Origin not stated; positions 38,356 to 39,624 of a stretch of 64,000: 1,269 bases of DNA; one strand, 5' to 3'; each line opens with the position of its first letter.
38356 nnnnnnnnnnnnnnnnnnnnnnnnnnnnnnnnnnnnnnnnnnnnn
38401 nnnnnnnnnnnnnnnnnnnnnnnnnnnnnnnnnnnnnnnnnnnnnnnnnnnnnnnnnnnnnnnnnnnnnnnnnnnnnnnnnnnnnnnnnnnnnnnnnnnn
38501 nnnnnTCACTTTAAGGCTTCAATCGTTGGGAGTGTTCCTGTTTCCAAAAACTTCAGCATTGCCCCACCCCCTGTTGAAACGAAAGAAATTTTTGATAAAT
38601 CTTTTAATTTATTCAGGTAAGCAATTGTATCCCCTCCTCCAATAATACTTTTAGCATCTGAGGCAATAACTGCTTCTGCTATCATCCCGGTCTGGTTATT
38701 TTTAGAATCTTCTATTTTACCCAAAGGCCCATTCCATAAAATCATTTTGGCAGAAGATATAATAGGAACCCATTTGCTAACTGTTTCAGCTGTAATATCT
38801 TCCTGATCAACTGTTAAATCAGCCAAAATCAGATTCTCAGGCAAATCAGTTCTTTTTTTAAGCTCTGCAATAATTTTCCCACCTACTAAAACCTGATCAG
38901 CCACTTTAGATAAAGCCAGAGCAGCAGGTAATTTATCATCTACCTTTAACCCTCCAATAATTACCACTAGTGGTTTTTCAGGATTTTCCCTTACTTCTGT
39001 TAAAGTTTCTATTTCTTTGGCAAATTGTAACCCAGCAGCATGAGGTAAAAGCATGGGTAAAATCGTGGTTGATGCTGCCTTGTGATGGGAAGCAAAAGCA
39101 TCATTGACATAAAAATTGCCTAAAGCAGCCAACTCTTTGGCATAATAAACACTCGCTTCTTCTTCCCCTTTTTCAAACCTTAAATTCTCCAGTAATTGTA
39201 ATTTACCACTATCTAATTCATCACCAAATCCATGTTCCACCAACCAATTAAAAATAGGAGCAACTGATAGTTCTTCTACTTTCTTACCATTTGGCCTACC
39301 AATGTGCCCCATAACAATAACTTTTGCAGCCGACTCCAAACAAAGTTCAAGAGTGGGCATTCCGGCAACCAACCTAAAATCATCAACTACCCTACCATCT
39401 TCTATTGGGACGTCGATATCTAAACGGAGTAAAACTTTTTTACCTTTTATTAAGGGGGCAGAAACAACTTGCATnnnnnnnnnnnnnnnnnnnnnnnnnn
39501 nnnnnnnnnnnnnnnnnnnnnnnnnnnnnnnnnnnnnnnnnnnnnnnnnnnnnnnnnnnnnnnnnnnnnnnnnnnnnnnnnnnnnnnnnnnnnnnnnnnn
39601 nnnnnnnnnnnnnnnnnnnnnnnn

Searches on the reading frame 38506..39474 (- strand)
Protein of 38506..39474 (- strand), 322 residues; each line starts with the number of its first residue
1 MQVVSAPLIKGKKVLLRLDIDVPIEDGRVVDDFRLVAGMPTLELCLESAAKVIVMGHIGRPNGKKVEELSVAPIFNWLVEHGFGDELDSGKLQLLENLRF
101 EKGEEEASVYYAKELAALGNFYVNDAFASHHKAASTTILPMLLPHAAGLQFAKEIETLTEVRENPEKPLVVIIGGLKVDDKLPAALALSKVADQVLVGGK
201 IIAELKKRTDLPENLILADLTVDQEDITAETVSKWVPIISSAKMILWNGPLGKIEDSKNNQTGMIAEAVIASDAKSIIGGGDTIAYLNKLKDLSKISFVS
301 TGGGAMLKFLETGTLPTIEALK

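Call 20: search_protein_families(library=pfam, proteins=[window:38506-39474:-], max_evalue=0.0001)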
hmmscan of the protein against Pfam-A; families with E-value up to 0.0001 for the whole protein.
window:38506-39474:- (322 aa): 1 family
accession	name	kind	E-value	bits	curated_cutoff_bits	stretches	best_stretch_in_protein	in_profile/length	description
PF00162.24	PGK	-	1.4e-76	258.4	27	2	9-207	6-222/379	Phosphoglycerate kinase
